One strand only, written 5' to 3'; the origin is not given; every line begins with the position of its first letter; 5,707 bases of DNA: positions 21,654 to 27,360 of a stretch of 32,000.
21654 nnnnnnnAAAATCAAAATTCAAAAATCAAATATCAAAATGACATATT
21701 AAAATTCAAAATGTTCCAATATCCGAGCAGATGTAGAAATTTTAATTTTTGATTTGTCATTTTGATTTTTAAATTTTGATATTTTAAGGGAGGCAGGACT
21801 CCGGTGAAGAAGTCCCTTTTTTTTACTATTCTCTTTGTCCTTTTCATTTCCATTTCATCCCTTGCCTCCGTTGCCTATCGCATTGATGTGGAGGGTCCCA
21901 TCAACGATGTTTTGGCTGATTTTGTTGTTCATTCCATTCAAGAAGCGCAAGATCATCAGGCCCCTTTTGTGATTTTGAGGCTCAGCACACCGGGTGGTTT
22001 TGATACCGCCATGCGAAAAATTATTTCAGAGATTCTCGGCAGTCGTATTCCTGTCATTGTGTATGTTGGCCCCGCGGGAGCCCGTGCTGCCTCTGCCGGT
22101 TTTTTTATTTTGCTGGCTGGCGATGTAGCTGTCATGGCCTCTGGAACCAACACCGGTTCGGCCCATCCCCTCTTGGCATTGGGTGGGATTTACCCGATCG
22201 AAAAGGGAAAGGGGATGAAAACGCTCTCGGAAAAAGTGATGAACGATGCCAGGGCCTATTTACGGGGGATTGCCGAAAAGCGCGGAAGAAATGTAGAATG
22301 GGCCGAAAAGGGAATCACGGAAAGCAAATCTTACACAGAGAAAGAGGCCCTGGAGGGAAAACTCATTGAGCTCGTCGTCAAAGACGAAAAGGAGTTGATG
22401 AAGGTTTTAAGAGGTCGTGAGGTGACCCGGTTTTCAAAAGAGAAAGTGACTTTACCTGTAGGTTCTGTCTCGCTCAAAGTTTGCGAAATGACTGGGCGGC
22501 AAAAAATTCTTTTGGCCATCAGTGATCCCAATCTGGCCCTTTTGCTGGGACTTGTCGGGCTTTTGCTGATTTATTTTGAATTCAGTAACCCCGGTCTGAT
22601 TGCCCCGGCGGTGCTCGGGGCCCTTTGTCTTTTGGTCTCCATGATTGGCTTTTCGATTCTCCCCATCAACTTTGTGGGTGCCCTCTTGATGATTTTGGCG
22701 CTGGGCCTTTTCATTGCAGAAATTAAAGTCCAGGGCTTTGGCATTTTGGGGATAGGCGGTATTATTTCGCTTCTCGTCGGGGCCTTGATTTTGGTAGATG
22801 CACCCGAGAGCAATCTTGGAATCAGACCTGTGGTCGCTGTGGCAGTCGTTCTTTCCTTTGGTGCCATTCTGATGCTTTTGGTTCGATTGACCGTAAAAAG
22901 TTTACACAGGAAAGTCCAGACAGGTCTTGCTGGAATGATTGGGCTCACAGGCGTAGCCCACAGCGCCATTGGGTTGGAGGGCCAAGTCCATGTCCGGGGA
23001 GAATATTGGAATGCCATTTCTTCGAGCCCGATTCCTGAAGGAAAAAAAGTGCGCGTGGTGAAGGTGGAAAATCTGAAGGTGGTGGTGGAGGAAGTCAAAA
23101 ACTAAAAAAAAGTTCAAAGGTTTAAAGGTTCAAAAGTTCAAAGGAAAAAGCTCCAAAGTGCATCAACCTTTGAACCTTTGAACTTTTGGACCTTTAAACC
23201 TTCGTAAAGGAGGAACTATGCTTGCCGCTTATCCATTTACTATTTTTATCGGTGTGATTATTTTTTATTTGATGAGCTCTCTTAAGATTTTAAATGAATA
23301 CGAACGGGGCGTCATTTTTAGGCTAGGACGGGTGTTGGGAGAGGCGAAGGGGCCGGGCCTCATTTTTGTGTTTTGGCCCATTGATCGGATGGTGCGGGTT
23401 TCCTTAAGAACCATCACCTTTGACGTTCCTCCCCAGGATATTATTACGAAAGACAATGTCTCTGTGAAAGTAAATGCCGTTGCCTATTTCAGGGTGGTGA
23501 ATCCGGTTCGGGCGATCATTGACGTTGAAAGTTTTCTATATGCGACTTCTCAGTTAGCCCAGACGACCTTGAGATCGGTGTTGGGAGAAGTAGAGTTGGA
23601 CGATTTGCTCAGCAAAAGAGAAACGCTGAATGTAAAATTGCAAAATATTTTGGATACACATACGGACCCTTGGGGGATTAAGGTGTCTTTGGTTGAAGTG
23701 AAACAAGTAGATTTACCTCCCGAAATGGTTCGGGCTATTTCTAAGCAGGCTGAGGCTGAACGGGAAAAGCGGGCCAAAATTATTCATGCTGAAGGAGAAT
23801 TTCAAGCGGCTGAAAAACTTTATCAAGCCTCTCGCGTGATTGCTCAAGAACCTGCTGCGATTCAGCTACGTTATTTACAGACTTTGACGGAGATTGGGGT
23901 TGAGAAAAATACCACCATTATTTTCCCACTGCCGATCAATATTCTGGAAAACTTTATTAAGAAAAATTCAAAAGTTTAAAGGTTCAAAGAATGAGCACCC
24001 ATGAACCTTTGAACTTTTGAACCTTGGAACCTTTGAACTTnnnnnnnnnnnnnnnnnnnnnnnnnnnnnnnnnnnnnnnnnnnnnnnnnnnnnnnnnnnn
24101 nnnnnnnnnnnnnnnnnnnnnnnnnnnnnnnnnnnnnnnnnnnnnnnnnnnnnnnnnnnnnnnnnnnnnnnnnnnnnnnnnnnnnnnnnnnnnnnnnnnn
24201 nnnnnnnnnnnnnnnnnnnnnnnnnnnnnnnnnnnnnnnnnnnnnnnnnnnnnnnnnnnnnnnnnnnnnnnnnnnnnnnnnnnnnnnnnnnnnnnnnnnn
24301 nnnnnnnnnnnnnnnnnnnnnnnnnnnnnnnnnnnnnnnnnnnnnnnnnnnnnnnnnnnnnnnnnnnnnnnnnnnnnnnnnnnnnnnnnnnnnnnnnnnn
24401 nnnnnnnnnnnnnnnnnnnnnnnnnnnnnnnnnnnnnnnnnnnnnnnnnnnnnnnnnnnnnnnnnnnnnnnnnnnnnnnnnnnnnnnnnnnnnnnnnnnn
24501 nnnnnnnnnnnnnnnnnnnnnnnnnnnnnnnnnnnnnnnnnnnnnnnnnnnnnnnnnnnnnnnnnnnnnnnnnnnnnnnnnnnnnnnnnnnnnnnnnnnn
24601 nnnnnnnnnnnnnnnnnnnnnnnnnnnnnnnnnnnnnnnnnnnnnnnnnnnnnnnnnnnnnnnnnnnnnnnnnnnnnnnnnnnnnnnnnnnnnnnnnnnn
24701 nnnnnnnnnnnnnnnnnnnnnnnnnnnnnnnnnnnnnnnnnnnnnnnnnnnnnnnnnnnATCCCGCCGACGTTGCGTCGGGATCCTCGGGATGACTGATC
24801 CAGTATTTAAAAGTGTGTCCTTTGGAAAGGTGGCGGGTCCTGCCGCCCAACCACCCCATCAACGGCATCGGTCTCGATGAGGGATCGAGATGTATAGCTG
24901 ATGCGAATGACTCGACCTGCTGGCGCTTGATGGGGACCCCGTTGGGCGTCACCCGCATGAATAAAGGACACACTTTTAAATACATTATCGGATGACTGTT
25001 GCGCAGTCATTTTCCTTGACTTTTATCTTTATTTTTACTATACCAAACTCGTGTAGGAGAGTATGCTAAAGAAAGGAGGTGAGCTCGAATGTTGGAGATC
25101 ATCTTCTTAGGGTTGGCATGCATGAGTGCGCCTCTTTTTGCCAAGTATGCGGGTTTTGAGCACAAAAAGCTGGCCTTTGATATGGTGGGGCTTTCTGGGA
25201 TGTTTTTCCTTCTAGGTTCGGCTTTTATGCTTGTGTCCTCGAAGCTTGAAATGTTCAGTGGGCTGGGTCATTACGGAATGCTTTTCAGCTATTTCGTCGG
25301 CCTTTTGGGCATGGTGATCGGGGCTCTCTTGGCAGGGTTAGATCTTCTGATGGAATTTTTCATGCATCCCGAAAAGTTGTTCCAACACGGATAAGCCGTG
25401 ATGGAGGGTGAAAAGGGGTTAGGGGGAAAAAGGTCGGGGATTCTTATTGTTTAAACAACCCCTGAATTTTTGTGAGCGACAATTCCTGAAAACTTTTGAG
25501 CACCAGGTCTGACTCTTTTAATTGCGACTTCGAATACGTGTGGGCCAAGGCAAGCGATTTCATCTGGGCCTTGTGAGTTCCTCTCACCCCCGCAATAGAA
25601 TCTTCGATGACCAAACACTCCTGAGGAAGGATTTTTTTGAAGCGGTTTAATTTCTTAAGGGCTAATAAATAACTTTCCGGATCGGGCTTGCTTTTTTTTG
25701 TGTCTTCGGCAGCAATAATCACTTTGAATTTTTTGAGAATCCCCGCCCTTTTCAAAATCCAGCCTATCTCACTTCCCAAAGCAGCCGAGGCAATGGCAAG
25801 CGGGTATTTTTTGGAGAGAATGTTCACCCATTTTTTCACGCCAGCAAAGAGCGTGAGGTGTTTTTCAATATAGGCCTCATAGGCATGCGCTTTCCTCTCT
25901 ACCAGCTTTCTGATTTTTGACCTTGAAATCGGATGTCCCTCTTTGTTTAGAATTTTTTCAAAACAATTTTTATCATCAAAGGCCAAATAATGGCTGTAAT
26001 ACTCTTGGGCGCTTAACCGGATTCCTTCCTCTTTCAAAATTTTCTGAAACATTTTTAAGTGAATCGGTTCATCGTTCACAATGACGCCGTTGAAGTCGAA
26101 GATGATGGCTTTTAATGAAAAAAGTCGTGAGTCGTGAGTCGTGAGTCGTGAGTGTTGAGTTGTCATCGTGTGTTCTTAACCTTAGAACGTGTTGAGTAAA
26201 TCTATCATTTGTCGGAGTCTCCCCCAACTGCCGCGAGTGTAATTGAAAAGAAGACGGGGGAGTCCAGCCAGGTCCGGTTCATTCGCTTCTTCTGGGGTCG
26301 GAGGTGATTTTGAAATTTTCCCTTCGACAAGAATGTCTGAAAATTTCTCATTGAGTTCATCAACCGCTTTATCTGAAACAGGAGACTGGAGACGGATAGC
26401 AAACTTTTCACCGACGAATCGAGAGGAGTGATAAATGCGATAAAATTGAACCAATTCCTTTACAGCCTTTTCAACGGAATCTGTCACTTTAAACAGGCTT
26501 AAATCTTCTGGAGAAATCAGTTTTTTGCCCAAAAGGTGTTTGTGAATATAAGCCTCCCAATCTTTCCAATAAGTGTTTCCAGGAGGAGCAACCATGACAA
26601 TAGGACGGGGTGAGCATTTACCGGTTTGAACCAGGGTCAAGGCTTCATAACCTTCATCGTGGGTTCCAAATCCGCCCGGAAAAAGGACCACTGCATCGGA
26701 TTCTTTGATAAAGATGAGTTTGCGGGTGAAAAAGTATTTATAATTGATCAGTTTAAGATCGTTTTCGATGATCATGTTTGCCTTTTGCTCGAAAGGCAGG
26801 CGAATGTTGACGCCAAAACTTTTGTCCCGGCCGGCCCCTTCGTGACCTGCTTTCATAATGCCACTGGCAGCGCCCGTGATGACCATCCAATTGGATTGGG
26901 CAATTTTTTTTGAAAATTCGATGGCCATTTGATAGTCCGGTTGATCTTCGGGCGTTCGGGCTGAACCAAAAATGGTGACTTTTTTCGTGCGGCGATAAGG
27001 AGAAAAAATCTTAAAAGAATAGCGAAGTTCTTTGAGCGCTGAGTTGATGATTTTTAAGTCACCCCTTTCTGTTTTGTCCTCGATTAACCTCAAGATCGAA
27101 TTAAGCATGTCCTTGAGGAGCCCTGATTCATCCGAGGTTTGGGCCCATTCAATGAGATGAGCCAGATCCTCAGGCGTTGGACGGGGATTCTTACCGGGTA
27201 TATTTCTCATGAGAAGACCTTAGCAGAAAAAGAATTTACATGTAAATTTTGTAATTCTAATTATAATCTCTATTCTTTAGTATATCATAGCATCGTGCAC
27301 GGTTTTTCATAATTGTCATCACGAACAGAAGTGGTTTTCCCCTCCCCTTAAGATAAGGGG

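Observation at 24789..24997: The two element copies differ by compensatory substitutions that preserve helices: a selected fold (RNA or ssDNA) carried on a mobile element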

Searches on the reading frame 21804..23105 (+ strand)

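Call 27: search_protein_families(library=ncbifam, proteins=[window:21804-23105:+])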
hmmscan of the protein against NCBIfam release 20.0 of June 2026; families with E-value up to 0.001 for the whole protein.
window:21804-23105:+ (433 aa): 3 families
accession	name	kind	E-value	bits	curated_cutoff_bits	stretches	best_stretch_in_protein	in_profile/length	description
TIGR00706.1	SppA_dom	equivalog_domain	4.6e-09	36.2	155.45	1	26-119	4-97/208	signal peptide peptidase SppA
TIGR00705.1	SppA_67K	equivalog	3.1e-05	22.5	311.45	1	34-119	330-416/590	signal peptide peptidase SppA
NF008195.0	PRK10949.1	equivalog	0.00044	18.6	746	1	33-119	344-431/618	signal peptide peptidase SppA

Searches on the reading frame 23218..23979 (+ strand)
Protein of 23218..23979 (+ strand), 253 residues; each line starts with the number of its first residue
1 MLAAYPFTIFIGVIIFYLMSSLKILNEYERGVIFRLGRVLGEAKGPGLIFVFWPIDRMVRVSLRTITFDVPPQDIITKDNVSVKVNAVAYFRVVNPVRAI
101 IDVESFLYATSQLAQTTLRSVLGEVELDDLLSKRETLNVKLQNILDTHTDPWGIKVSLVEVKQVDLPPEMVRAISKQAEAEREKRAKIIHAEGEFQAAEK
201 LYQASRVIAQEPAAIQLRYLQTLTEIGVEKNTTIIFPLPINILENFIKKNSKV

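Call 27: search_protein_families(library=ncbifam, proteins=[window:23218-23979:+])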
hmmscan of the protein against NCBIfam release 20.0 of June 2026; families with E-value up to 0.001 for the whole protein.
window:23218-23979:+ (253 aa): 5 families
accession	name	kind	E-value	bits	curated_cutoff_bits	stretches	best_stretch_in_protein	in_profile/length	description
TIGR01933.1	hflK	equivalog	8.7e-17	61.4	159.4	1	23-200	2-179/261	FtsH protease activity modulator HflK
NF008181.0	PRK10930.1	equivalog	2e-15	56.5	660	1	11-200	86-275/419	FtsH protease activity modulator HflK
TIGR01932.1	hflC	equivalog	1.2e-13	50.6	134.4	1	9-137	8-148/318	protease modulator HflC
NF008259.0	PRK11029.1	equivalog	7.9e-09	34.9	427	1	143-203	192-251/334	protease modulator HflC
NF058507.1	FlotScfldFlot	equivalog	5.7e-05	22.4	700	1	49-198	59-217/477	flotillin lipid rafts scaffold protein FloT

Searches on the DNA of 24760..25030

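Call 12: search_rna_families(source=window, start=24760, end=25030, threshold=evalue, max_evalue=10)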
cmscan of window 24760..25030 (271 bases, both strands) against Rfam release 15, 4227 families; matches with E-value up to 10: 1.
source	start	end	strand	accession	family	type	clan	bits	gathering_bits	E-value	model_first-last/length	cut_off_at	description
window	24760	24813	+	RF00675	mir-145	Gene; miRNA;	-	14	50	1.6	32-86/86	5'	mir-145 microRNA precursor family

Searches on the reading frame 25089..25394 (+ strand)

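Call 27: search_protein_families(library=ncbifam, proteins=[window:25089-25394:+])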
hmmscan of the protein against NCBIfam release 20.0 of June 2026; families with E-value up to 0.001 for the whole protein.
window:25089-25394:+ (101 aa): 1 family
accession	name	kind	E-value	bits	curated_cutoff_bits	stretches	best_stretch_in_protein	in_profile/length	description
NF047670.1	LIC10816_fam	subfamily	2.9e-05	24.7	150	1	4-60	4-61/94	LIC10816 family protein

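Call 98: search_protein_families(library=pfam, proteins=[window:25089-25394:+])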
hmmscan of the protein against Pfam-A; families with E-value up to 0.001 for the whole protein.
window:25089-25394:+ (101 aa): 0 families

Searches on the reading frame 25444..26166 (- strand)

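Call 27: search_protein_families(library=ncbifam, proteins=[window:25444-26166:-])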
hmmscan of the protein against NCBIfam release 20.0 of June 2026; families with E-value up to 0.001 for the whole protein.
window:25444-26166:- (240 aa): 29 families (the best 25 are shown)
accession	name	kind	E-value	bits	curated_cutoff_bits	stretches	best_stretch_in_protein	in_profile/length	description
TIGR02009.1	PGMB-YQAB-SF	subfamily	8.3e-34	117.4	153.35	1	19-206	2-185/186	beta-phosphoglucomutase family hydrolase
TIGR01990.1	bPGM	equivalog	1.2e-29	103.6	189.4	1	18-207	1-186/187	beta-phosphoglucomutase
NF008087.0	PRK10826.1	equivalog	1.5e-22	80.3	191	1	17-231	6-217/222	hexitol phosphatase HxpB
NF053653.1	InDiPhoBT2121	equivalog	1e-18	67.7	245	1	18-210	1-189/216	inorganic diphosphatase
NF009695.0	PRK13222.1-2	equivalog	2.8e-17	62.9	225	1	17-230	5-219/226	phosphoglycolate phosphatase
TIGR02253.1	CTE7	subfamily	1.3e-16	61.1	169.75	1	18-229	2-220/221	TIGR02253 family HAD-type hydrolase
NF008610.0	PRK11587.1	equivalog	1.4e-16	60.5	282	1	97-234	75-208/219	sugar phosphatase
NF009804.0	PRK13288.1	equivalog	1.3e-15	57.5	218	1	18-223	3-200/215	pyrophosphatase PpaX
TIGR01449.2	PGP_bact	equivalog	2.5e-15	56.6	180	1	21-229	1-209/213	phosphoglycolate phosphatase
NF008000.0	PRK10725.1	equivalog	2.6e-15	57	215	1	19-205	6-183/188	fructose-1-phosphate/6-phosphogluconate phosphatase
NF009697.0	PRK13222.1-4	equivalog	3.3e-15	56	327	1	16-229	5-218/232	phosphoglycolate phosphatase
TIGR01509.1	HAD-SF-IA-v3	subfamily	1.1e-13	51.6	29.4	1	138-204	91-151/154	HAD-IA family hydrolase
NF007854.0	PRK10563.1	equivalog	2.9e-12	46.7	211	1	18-205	4-183/221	6-phosphogluconate phosphatase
NF009694.0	PRK13222.1-1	equivalog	2.8e-10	39.9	415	1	85-229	94-235/252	phosphoglycolate phosphatase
NF046057.1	bifunc_MtlD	equivalog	3.5e-10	38.9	800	1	18-205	7-189/683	bifunctional mannitol-1-phosphate dehydrogenase/phosphatase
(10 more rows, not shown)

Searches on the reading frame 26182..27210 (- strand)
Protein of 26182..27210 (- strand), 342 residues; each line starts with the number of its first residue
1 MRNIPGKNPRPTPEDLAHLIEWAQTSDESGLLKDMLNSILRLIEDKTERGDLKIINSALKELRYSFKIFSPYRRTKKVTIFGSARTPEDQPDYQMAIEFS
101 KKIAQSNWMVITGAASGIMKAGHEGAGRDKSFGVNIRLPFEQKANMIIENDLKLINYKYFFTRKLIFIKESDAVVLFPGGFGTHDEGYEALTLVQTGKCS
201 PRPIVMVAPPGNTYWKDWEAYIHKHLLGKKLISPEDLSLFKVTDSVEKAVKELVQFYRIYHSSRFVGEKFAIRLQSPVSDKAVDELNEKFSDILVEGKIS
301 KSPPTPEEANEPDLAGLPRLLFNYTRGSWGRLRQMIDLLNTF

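Call 27: search_protein_families(library=ncbifam, proteins=[window:26182-27210:-])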
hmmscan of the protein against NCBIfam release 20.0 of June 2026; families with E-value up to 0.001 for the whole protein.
window:26182-27210:- (342 aa): 4 families
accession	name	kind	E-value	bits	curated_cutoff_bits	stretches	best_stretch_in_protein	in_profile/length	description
TIGR00730.1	TIGR00730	subfamily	5.3e-26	91.4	96.35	1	76-253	1-175/178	TIGR00730 family Rossman fold protein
TIGR00725.1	TIGR00725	hypoth_equivalog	1.6e-10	40.7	106.9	1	77-193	3-114/159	TIGR00725 family protein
NF058542.1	CtkRMPhLog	equivalog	7.6e-10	39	300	1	84-251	9-173/177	cytokinin riboside 5'-monophosphate phosphoribohydrolase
NF038390.1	Nsidase_PpnN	equivalog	2.1e-05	23.5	450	0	166-233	241-310/450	nucleotide 5'-monophosphate nucleosidase PpnN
